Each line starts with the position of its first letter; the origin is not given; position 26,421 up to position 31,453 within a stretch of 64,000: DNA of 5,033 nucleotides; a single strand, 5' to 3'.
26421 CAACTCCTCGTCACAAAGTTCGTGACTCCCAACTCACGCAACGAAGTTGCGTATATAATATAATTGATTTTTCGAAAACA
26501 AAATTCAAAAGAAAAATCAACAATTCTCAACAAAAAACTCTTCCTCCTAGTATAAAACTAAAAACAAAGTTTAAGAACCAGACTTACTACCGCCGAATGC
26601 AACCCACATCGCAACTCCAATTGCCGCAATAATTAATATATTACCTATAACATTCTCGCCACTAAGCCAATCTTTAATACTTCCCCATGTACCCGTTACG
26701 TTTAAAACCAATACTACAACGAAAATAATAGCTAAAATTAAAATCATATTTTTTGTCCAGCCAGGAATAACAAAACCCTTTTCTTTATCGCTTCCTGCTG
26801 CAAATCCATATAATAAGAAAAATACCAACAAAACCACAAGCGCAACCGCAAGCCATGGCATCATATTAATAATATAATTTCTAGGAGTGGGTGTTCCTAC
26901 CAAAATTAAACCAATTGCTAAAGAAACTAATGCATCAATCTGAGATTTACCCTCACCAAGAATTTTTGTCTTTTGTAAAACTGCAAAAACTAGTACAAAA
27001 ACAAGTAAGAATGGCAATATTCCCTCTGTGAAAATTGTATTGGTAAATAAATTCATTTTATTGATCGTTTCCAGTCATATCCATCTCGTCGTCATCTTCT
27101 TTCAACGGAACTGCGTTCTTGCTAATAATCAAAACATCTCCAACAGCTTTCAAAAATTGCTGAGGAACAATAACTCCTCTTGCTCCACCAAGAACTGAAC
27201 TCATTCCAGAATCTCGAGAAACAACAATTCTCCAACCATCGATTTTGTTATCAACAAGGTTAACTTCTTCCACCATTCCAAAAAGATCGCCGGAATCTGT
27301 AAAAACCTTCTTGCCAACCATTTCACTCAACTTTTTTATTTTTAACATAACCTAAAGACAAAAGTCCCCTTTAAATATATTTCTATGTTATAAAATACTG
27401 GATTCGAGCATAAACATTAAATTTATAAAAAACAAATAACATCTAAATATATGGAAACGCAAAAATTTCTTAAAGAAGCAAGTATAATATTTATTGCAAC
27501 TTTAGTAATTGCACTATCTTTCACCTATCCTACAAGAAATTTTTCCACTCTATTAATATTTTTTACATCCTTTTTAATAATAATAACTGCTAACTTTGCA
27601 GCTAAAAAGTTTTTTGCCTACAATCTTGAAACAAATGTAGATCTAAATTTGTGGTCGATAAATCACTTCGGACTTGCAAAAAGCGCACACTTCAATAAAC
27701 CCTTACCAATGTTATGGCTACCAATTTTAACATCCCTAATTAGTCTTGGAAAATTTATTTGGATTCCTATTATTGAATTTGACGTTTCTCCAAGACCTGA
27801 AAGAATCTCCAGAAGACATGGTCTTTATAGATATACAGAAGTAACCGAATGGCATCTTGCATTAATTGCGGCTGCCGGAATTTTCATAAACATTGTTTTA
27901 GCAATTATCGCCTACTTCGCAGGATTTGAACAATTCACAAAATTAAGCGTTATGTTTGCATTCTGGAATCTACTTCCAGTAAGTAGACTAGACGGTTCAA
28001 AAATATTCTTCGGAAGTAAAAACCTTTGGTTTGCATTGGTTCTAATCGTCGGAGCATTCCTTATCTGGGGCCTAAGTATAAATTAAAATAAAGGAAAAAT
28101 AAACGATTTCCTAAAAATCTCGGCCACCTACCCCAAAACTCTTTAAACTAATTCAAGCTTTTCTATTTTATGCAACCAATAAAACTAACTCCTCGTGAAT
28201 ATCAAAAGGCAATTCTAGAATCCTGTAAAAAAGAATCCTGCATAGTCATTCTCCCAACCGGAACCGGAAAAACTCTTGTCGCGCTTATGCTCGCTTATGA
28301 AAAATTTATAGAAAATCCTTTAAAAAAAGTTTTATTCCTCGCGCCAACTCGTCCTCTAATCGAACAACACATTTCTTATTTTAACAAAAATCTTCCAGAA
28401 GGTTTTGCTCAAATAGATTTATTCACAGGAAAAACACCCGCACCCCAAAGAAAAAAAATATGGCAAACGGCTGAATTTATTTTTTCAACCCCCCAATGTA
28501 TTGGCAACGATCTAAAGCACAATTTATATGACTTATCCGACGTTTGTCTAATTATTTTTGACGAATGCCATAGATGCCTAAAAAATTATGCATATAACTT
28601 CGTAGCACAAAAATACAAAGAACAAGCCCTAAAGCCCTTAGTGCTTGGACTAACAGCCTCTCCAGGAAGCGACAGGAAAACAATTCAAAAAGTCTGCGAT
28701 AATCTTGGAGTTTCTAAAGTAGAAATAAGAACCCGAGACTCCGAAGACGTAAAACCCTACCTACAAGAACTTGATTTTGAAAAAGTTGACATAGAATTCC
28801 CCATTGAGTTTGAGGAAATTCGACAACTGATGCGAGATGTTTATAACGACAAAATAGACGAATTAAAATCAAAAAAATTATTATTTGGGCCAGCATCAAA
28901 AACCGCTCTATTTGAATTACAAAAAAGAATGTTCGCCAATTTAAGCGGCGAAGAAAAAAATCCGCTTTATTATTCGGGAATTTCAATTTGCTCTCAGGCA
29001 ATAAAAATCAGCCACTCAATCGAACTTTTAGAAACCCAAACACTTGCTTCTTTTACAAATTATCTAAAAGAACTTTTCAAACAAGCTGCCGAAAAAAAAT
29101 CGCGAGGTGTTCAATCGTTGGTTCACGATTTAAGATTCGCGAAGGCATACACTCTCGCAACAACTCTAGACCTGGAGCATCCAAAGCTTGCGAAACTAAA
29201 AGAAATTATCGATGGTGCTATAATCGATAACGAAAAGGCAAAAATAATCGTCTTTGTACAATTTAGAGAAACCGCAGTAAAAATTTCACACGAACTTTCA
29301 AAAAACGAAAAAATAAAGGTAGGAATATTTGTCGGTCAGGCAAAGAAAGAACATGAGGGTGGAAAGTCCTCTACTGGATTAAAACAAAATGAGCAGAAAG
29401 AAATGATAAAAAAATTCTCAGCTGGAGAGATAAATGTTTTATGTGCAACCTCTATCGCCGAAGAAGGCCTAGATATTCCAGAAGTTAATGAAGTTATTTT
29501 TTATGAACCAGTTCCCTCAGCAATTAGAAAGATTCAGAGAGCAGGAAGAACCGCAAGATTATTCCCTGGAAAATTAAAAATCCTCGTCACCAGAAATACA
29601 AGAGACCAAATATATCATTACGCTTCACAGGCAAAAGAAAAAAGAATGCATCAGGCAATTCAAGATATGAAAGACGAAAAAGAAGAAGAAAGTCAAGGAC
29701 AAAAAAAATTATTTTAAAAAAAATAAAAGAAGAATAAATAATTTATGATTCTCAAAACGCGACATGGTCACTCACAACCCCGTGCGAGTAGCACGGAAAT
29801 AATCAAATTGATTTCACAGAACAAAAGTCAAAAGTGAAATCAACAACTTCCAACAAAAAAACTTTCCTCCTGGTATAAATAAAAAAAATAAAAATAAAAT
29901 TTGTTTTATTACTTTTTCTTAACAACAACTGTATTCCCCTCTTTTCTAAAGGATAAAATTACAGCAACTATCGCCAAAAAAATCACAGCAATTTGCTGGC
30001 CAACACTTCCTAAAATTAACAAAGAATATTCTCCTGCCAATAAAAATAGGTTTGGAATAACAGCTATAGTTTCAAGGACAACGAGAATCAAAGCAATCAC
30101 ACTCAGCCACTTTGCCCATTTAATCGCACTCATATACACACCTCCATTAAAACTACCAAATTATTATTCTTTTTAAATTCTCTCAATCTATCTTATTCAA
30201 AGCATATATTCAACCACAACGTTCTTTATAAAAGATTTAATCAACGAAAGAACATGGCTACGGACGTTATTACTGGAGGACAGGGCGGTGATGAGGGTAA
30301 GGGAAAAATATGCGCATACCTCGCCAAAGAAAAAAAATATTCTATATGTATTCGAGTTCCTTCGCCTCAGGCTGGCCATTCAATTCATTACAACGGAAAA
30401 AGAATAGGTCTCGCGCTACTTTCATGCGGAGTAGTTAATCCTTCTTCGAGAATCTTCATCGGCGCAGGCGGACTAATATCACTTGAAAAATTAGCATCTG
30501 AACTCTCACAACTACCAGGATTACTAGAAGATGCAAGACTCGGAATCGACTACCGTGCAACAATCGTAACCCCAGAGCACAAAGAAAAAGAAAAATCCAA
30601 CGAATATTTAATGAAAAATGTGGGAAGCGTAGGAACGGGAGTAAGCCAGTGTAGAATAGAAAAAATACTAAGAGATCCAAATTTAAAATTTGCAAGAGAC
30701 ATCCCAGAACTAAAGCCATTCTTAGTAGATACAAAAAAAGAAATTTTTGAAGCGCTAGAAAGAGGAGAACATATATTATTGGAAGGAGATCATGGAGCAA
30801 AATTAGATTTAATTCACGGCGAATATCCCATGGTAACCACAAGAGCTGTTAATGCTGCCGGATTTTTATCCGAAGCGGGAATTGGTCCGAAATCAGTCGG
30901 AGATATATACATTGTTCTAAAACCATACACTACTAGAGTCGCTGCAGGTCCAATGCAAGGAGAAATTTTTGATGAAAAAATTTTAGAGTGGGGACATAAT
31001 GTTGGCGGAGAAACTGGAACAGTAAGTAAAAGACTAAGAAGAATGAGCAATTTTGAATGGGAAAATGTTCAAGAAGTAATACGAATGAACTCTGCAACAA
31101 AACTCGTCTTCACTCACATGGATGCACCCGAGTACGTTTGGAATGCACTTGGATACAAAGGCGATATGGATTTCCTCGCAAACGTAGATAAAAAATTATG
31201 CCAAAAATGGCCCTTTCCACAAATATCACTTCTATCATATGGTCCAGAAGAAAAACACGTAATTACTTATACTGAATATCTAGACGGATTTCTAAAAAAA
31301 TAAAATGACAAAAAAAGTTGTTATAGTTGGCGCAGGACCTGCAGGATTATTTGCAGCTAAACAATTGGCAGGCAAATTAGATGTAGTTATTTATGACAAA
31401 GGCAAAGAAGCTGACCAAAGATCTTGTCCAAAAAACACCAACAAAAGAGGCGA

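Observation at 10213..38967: Twelve co-oriented two-hairpin intergenic elements with compensatory stem changes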

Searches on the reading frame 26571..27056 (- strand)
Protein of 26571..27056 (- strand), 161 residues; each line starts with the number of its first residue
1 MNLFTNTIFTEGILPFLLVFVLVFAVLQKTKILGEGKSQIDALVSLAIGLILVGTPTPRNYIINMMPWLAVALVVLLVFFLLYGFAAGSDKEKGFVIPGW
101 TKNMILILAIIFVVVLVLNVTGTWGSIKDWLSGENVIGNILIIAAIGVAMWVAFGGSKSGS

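Call 23: search_protein_families(library=pfam, proteins=[window:26571-27056:-])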
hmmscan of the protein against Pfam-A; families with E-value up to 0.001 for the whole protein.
window:26571-27056:- (161 aa): 1 family
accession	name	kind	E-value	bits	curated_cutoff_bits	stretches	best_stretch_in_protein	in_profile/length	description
PF00689.26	Cation_ATPase_C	-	0.00078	19.7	27.3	0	8-154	54-169/175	Cation transporting ATPase, C-terminus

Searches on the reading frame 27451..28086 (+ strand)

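Call 92: search_protein_families(library=pfam, proteins=[window:27451-28086:+], max_evalue=0.01)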
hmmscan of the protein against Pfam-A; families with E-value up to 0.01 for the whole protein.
window:27451-28086:+ (211 aa): 1 family
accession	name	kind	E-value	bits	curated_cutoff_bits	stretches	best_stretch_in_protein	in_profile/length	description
PF02163.28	Peptidase_M50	-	2.8e-08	33.8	27.2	2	128-158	70-100/221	Peptidase family M50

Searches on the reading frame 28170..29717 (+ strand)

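Call 8: search_protein_families(library=pfam, proteins=[window:28170-29717:+])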
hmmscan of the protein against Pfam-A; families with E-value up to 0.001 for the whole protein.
window:28170-29717:+ (515 aa): 7 families
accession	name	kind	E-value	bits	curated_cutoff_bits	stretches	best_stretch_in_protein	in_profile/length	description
PF00270.35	DEAD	-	2.5e-24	86.3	26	1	10-167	2-162/167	DEAD/DEAH box helicase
PF04851.21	ResIII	-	3.5e-24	86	22.5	1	6-165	2-162/164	Type III restriction enzyme, res subunit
PF00271.37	Helicase_C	-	1.2e-23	83.9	23.5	1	340-464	3-109/110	Helicase conserved C-terminal domain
PF21210.2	RNA_helicase_helical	-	1.5e-09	38.4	27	1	271-326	51-106/108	Putative ATP-dependent RNA helicase, helical bundle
PF18766.7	SWI2_SNF2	-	2.1e-05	24.7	26.7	1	20-179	17-171/221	SWI2/SNF2 ATPase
PF02562.22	PhoH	-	0.00016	21.7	27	1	11-67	8-64/205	PhoH-like protein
PF22590.2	Cas3-like_C_2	-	0.00022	21.9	27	1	358-463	4-103/106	CRISPR-associated nuclease/helicase Cas3, C-terminal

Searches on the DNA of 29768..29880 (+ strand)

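Call 94: search_dna_similar(query=window:29768-29880:+, collection=phages, mode=distant, max_evalue=0.01, max_rows=5)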
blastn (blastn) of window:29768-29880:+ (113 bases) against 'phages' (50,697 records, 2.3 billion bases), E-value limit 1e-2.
No match.

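Call 95: search_dna_similar(query=window:29768-29880:+, collection=plasmids, mode=distant, max_evalue=0.01, max_rows=5)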
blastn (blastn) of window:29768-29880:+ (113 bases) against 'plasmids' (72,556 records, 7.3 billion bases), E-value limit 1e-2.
No match.

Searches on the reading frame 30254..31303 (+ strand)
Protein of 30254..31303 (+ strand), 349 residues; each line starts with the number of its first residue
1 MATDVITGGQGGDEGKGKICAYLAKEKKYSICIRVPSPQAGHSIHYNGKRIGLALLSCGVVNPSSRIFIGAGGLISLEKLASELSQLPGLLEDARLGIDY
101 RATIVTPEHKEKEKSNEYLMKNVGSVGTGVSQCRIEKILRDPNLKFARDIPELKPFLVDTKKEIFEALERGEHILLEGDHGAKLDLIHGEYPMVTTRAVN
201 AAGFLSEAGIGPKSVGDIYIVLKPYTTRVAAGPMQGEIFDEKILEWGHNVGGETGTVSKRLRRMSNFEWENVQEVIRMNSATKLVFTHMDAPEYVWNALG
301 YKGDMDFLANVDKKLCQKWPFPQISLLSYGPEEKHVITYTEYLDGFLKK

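Call 8: search_protein_families(library=pfam, proteins=[window:30254-31303:+])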
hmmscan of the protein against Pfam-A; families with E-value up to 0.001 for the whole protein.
window:30254-31303:+ (349 aa): 1 family
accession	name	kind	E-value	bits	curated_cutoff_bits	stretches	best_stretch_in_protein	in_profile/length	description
PF00709.27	Adenylsucc_synt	-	6.5e-56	190.3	27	2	151-291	189-328/416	Adenylosuccinate synthetase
